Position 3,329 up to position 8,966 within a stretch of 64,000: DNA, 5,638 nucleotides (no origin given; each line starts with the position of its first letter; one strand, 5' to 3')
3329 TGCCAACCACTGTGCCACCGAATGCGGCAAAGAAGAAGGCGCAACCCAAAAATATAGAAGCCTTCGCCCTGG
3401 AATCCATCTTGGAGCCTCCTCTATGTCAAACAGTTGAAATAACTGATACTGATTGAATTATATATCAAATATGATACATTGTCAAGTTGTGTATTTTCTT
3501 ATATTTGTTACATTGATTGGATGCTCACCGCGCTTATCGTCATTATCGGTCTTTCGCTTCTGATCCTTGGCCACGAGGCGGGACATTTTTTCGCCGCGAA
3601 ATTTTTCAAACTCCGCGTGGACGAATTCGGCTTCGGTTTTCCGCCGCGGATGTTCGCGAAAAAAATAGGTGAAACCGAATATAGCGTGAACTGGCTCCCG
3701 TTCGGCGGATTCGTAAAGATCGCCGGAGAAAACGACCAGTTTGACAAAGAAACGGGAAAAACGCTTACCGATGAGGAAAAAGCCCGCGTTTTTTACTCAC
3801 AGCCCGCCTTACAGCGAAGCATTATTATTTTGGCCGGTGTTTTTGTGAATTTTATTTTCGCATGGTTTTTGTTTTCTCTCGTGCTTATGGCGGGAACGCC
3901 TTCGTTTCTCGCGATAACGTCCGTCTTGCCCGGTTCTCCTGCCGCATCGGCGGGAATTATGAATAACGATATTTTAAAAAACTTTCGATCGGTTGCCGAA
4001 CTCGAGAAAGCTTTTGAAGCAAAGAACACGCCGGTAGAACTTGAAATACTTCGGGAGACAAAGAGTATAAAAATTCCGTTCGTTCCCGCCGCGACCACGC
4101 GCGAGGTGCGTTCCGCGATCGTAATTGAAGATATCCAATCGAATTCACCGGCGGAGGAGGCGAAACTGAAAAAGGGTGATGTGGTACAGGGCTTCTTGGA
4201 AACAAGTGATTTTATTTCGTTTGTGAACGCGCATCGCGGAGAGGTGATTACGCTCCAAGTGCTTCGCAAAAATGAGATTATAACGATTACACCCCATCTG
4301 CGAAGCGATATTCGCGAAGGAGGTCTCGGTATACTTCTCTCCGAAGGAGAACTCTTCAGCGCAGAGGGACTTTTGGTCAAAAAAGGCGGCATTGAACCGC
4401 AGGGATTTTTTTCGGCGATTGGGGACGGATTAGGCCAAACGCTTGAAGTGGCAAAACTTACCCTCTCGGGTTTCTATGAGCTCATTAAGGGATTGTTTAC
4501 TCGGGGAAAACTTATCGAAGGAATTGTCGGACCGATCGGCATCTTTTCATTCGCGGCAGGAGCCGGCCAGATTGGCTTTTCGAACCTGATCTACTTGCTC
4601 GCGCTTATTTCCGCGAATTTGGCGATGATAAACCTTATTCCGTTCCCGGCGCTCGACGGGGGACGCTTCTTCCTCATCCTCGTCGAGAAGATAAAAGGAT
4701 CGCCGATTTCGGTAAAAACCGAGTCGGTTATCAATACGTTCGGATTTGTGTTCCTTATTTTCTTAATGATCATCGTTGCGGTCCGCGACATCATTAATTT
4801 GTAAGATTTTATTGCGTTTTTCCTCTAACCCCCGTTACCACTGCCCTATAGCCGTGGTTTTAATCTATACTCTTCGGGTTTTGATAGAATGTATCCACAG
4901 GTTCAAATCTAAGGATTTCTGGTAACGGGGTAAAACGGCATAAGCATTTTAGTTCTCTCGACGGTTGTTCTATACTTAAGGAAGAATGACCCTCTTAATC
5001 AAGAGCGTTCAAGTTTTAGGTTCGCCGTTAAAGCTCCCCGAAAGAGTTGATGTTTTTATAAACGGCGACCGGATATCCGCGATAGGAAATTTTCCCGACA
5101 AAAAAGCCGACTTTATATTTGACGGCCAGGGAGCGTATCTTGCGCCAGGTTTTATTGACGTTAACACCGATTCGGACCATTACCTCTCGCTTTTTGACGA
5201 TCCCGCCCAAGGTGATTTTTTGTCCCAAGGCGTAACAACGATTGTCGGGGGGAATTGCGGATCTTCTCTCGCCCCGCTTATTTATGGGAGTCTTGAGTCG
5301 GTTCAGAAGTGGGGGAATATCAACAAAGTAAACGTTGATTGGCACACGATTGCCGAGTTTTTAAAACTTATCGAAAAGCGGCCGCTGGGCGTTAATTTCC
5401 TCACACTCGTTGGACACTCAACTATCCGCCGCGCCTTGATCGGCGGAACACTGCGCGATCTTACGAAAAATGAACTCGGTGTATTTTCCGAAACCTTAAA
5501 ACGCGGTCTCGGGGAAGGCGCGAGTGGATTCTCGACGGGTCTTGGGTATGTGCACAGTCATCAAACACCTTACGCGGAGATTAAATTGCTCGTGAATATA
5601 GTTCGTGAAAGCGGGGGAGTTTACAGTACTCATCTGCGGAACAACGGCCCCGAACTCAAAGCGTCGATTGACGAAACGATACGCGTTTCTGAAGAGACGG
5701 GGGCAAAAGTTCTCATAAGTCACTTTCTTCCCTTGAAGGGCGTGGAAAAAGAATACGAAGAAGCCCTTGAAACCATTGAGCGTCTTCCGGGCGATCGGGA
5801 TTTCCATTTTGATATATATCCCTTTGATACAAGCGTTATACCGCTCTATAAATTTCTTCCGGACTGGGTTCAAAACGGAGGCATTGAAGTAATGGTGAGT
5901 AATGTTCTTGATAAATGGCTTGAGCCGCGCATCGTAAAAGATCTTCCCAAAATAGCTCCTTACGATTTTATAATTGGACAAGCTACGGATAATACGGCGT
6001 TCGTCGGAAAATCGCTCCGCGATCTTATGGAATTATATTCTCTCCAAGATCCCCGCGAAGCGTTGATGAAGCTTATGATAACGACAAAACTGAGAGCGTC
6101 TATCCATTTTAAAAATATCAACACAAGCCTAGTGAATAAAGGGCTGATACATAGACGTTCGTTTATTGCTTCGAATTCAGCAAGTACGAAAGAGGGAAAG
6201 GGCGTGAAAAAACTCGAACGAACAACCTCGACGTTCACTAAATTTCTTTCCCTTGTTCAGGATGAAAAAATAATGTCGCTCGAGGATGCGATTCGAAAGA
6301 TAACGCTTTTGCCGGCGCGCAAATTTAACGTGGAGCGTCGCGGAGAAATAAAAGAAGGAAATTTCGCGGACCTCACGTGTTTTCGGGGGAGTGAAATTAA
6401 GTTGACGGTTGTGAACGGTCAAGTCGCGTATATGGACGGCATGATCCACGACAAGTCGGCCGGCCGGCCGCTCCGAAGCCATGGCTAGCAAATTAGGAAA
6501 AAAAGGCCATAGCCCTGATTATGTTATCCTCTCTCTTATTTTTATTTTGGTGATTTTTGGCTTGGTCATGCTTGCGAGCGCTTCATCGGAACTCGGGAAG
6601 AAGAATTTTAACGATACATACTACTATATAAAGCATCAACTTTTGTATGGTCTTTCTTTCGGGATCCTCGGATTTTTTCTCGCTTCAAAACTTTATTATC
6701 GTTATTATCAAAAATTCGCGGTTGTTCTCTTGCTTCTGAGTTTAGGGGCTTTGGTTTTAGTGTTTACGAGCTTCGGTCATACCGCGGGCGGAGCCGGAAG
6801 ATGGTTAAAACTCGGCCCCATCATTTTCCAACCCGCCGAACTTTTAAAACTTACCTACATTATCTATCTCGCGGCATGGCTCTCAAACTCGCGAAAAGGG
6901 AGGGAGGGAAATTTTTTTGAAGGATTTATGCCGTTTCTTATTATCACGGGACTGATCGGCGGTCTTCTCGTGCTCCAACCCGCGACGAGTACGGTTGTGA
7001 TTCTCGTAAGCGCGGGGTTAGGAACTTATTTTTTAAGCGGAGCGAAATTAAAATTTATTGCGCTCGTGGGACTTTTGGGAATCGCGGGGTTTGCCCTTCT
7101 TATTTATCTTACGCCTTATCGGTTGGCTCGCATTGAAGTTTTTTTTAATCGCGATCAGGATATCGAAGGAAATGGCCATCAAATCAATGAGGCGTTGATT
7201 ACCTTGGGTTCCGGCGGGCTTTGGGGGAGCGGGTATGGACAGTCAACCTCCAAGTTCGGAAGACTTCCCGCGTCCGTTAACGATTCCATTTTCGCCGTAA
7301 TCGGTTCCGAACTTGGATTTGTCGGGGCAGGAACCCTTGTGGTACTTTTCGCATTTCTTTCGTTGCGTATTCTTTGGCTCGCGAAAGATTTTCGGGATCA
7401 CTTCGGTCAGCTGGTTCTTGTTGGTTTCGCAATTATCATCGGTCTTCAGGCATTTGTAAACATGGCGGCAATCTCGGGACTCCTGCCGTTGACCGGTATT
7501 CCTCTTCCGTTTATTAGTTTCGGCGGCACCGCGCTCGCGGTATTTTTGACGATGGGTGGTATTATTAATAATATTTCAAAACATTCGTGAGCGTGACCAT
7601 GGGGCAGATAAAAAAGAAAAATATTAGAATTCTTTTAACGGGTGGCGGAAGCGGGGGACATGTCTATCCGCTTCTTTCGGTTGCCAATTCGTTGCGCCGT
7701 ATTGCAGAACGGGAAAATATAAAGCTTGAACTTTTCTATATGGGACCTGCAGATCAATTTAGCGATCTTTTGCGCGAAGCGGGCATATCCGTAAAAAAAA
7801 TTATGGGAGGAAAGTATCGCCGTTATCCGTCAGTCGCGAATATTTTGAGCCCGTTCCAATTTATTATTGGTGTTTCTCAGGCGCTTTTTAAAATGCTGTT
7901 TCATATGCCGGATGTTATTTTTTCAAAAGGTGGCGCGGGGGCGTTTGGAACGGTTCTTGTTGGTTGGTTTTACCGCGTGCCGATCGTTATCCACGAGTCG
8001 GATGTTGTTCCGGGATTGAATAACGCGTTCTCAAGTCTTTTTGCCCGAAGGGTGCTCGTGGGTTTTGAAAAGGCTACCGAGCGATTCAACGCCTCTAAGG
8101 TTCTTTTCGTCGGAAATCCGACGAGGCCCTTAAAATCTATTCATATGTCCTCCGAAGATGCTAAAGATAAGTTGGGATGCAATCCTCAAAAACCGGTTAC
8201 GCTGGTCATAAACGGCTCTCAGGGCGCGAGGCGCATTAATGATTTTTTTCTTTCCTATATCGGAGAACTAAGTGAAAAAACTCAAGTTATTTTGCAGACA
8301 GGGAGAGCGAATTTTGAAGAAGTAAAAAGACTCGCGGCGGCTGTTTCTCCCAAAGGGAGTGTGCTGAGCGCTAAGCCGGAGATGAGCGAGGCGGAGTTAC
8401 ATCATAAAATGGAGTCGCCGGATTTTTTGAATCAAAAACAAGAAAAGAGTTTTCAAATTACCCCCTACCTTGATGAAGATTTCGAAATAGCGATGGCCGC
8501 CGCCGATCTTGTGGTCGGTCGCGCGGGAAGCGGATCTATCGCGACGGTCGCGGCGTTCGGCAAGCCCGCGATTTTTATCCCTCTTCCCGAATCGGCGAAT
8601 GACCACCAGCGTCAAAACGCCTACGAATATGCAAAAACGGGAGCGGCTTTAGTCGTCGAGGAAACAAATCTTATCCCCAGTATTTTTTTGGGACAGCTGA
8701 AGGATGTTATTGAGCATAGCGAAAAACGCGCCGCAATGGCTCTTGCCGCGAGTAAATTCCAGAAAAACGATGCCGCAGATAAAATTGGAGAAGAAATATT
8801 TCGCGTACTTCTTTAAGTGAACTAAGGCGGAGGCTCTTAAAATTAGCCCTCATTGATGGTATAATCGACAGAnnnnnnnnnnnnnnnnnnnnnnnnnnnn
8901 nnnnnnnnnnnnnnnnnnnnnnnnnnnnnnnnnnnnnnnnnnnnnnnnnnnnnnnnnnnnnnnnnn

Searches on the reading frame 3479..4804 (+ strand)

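Call 101: search_protein_families(library=pfam, max_evalue=0.00001, proteins=[window:3479-4804:+])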
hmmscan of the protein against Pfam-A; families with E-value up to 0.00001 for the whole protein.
window:3479-4804:+ (441 aa): 3 families
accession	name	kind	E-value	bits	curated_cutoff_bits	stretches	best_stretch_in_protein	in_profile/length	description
PF02163.28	Peptidase_M50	-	2e-52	178.2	27.2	1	21-429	2-221/221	Peptidase family M50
PF17820.7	PDZ_6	-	3.1e-08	33.7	27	0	146-166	2-22/54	PDZ domain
PF13180.12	PDZ_2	-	7e-08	33.1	27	0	208-270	8-76/80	PDZ domain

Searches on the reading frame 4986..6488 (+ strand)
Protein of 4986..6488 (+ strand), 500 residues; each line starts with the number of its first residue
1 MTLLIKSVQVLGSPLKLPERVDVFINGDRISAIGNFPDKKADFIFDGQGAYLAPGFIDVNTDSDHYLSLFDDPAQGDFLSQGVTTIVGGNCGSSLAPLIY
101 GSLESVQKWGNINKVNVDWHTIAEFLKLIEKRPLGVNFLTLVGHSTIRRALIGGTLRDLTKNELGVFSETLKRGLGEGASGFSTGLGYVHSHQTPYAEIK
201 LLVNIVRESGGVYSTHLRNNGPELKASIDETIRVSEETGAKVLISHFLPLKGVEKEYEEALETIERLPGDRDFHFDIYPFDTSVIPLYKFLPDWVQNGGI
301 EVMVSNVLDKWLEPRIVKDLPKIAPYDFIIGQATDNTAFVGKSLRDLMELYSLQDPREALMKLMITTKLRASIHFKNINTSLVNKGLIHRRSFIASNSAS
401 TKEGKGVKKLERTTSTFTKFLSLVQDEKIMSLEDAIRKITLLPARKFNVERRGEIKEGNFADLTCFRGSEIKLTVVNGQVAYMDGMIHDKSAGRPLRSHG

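Call 101: search_protein_families(library=pfam, max_evalue=0.00001, proteins=[window:4986-6488:+])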
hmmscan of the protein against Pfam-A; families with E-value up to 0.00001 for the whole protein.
window:4986-6488:+ (500 aa): 2 families
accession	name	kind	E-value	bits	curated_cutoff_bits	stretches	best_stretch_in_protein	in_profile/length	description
PF07969.17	Amidohydro_3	-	2e-09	37.9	29.7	0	413-480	386-470/472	Amidohydrolase family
PF01979.26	Amidohydro_1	-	1.4e-06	28.3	25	1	386-480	242-344/345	Amidohydrolase family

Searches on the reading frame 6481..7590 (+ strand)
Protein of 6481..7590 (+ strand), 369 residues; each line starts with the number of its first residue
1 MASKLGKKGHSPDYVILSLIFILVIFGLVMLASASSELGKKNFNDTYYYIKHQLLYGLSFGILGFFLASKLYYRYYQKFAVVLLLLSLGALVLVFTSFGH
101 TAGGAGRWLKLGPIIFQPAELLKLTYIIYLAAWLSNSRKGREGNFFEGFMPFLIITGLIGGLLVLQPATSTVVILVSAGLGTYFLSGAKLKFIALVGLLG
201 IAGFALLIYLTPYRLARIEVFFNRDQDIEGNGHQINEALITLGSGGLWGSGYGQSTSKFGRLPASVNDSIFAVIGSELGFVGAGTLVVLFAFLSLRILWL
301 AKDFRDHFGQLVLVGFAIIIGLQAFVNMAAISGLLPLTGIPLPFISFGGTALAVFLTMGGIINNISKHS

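Call 101: search_protein_families(library=pfam, max_evalue=0.00001, proteins=[window:6481-7590:+])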
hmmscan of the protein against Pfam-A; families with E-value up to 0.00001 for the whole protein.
window:6481-7590:+ (369 aa): 1 family
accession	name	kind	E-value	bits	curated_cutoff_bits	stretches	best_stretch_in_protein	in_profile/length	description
PF01098.24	FTSW_RODA_SPOVE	-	9.7e-84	281.8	26.4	1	18-368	6-353/356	Cell cycle protein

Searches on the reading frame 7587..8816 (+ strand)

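Call 101: search_protein_families(library=pfam, max_evalue=0.00001, proteins=[window:7587-8816:+])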
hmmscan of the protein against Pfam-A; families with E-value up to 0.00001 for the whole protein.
window:7587-8816:+ (409 aa): 2 families
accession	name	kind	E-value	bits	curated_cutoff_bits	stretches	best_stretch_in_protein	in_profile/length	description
PF04101.22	Glyco_tran_28_C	-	5.3e-33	114.8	22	1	280-399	42-165/166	Glycosyltransferase family 28 C-terminal domain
PF03033.26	Glyco_transf_28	-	1e-24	87.6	26.2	1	15-157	1-138/139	Glycosyltransferase family 28 N-terminal domain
